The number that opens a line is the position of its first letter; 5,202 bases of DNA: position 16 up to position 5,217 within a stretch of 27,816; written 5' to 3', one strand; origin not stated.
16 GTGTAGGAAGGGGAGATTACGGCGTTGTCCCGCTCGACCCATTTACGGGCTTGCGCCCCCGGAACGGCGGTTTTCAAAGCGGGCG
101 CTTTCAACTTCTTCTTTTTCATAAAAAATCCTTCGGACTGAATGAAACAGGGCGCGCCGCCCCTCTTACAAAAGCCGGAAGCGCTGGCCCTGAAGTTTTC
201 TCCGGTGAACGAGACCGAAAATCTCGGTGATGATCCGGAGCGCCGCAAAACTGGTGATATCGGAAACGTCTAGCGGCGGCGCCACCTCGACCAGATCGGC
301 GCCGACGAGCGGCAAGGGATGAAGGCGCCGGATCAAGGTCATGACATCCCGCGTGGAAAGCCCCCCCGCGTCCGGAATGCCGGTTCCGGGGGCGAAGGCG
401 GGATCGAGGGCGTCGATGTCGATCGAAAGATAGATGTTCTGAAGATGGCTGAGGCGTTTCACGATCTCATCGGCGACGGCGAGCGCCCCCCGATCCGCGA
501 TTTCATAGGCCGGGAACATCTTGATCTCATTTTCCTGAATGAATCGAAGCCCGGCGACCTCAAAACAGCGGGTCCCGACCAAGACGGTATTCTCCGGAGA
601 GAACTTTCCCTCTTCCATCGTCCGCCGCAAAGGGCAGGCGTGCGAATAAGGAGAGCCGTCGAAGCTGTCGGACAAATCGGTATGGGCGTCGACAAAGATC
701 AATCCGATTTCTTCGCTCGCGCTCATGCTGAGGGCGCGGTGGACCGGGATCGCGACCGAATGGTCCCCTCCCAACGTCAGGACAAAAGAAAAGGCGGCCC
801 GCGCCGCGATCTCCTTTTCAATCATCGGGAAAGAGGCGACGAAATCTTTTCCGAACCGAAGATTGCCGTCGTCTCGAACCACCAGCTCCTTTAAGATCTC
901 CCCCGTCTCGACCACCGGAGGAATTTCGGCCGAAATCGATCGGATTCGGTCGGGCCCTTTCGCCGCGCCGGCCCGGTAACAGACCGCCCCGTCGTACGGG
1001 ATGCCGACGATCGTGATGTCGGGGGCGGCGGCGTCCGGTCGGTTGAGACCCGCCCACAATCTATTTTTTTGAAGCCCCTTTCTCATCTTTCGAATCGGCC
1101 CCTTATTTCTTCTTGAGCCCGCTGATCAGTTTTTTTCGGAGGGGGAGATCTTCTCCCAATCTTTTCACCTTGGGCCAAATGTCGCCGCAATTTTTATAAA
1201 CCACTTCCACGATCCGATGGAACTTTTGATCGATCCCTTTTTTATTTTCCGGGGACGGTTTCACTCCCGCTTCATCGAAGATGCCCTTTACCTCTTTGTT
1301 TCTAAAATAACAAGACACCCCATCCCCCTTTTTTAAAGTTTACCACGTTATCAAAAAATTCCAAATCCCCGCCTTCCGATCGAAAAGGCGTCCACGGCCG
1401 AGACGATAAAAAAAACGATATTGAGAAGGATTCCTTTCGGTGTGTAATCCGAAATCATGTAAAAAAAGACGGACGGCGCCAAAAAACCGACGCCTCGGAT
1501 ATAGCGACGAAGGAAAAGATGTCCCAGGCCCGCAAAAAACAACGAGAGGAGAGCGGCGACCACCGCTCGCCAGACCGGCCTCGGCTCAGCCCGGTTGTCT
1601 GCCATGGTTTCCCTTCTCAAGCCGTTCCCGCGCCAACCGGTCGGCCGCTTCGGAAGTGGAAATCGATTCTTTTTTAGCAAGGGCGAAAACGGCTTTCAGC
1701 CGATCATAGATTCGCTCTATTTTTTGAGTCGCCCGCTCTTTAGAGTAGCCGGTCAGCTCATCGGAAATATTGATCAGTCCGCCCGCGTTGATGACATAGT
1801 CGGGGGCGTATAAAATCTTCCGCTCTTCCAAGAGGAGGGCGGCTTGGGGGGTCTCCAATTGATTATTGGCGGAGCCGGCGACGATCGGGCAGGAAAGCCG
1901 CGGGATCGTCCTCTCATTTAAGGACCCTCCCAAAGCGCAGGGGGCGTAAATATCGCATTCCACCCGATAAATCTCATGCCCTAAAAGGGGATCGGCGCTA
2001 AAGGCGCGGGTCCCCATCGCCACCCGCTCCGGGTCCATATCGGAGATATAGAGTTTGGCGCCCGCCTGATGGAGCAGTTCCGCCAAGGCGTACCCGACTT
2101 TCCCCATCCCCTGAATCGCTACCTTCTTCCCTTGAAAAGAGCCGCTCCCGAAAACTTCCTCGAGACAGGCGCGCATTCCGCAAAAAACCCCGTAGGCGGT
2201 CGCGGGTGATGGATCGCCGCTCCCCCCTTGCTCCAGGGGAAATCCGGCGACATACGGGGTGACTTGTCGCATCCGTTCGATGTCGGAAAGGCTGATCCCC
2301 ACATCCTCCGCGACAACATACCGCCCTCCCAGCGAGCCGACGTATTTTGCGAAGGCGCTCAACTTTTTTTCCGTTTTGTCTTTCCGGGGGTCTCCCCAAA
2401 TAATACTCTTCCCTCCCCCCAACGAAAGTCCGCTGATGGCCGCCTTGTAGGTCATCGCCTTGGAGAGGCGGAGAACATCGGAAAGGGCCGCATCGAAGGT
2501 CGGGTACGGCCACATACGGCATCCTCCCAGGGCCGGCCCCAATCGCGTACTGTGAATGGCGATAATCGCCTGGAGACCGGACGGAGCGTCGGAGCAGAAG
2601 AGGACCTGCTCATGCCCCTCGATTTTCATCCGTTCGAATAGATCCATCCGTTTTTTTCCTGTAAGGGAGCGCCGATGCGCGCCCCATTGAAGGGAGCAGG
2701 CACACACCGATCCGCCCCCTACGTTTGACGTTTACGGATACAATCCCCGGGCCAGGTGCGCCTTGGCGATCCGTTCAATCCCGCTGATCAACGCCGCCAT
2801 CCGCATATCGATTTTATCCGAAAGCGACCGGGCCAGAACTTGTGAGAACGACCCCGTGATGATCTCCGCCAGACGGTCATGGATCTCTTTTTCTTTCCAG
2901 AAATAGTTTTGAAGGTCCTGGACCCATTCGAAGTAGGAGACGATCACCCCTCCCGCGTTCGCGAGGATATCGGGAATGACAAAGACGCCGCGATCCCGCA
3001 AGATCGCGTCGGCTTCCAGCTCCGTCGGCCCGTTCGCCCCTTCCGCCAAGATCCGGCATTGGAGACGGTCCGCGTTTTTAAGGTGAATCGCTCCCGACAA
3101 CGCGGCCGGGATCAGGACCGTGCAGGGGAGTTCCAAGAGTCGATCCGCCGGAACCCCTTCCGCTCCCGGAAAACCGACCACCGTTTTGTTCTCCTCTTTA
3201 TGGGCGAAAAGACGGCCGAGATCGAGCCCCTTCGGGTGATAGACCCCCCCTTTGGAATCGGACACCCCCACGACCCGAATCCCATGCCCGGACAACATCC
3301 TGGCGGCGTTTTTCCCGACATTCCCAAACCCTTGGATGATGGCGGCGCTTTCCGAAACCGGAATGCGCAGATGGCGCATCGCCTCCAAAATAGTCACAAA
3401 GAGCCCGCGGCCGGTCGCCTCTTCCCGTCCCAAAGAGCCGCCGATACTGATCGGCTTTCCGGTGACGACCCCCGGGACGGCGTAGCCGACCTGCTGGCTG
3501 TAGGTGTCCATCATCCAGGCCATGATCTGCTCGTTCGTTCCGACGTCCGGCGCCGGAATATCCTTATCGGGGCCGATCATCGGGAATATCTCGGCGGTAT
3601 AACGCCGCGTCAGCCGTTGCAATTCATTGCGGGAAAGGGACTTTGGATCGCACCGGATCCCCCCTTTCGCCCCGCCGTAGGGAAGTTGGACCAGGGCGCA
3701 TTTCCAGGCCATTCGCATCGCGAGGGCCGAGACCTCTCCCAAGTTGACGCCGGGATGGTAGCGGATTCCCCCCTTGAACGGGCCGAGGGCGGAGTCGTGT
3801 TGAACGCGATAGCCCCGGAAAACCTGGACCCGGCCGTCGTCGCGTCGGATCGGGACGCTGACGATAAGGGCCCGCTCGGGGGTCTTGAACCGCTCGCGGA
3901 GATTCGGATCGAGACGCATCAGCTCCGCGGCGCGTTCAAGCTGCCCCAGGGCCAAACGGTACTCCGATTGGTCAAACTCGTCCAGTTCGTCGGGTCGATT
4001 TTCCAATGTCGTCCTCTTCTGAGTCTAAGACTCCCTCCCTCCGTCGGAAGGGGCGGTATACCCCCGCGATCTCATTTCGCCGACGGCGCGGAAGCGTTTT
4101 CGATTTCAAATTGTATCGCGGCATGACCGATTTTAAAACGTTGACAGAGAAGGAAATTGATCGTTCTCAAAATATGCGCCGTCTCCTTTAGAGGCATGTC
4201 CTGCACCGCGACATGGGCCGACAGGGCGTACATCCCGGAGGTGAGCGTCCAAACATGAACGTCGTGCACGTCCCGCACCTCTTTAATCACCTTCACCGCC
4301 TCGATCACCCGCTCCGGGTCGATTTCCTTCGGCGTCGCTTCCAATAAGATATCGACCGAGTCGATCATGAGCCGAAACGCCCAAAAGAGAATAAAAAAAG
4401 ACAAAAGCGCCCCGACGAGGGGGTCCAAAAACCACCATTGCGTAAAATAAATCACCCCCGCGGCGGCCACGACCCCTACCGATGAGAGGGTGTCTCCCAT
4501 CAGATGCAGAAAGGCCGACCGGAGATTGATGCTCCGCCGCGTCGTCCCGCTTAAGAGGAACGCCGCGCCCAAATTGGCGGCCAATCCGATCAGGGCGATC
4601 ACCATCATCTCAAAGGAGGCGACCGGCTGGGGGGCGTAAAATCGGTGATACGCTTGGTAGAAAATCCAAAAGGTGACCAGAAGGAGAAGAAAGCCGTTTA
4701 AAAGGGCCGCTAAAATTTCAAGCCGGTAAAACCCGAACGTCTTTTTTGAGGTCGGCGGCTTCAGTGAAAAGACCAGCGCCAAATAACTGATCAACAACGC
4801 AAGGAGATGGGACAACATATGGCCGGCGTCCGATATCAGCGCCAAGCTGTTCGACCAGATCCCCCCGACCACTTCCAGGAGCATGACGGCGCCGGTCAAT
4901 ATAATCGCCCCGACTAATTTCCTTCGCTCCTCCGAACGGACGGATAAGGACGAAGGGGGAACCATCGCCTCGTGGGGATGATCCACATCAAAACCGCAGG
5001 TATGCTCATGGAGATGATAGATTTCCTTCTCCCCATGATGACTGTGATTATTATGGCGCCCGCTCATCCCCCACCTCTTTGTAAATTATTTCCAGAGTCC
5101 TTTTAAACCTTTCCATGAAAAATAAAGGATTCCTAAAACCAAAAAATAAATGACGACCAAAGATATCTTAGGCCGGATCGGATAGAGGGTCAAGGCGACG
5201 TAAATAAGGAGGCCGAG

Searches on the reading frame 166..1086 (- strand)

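Call 19: search_protein_families(library=pfam, proteins=[window:166-1086:-], max_evalue=0.0001)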
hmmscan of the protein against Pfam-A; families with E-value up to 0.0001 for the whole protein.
window:166-1086:- (306 aa): 1 family
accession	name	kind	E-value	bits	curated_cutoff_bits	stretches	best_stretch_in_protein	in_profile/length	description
PF00491.26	Arginase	-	3e-74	250.5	22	1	23-290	2-279/280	Arginase family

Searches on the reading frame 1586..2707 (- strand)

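Call 19: search_protein_families(library=pfam, proteins=[window:1586-2707:-], max_evalue=0.0001)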
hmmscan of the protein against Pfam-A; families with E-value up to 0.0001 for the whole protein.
window:1586-2707:- (373 aa): 2 families
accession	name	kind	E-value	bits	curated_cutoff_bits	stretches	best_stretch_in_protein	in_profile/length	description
PF00208.27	ELFV_dehydrog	-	1.2e-25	91.1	23.4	2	238-364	99-234/241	Glutamate/Leucine/Phenylalanine/Valine dehydrogenase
PF02812.23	ELFV_dehydrog_N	-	1e-24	87.1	25.3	1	32-148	1-125/129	Glu/Leu/Phe/Val dehydrogenase, dimerisation domain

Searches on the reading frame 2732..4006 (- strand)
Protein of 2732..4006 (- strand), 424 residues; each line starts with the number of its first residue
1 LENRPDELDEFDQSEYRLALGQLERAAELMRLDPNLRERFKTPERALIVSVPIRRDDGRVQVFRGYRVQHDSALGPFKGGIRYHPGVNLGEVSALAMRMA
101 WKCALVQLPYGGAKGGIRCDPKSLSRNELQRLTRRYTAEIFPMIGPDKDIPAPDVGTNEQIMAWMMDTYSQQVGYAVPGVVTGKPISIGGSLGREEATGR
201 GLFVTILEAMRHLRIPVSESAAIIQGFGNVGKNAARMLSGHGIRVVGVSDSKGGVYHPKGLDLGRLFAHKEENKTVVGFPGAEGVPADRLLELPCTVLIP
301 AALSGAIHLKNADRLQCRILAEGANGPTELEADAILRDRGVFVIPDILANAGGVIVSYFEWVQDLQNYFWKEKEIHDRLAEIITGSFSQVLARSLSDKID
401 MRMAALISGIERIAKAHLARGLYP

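Call 19: search_protein_families(library=pfam, proteins=[window:2732-4006:-], max_evalue=0.0001)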
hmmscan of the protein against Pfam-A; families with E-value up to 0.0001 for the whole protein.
window:2732-4006:- (424 aa): 2 families
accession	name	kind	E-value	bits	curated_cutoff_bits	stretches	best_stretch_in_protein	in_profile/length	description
PF00208.27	ELFV_dehydrog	-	3.6e-75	253.2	23.4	1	189-421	1-241/241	Glutamate/Leucine/Phenylalanine/Valine dehydrogenase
PF02812.23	ELFV_dehydrog_N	-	1.1e-59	200.2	25.3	1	43-170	1-128/129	Glu/Leu/Phe/Val dehydrogenase, dimerisation domain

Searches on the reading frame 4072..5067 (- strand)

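Call 5: search_protein_families(library=pfam, proteins=[window:4072-5067:-], max_evalue=0.1)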
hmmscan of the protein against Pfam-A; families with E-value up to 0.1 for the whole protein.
window:4072-5067:- (331 aa): 3 families
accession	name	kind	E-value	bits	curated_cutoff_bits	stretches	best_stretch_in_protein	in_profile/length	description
PF01545.26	Cation_efflux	-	3.7e-40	138.3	26.6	1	54-242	4-198/198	Cation efflux family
PF16916.11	ZT_dimer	-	1e-13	51.5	26.7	1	246-321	1-76/78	Dimerisation domain of Zinc Transporter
PF15420.11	Abhydrolase_9_N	-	0.056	13.9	27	0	79-208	21-145/208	Alpha/beta-hydrolase family N-terminus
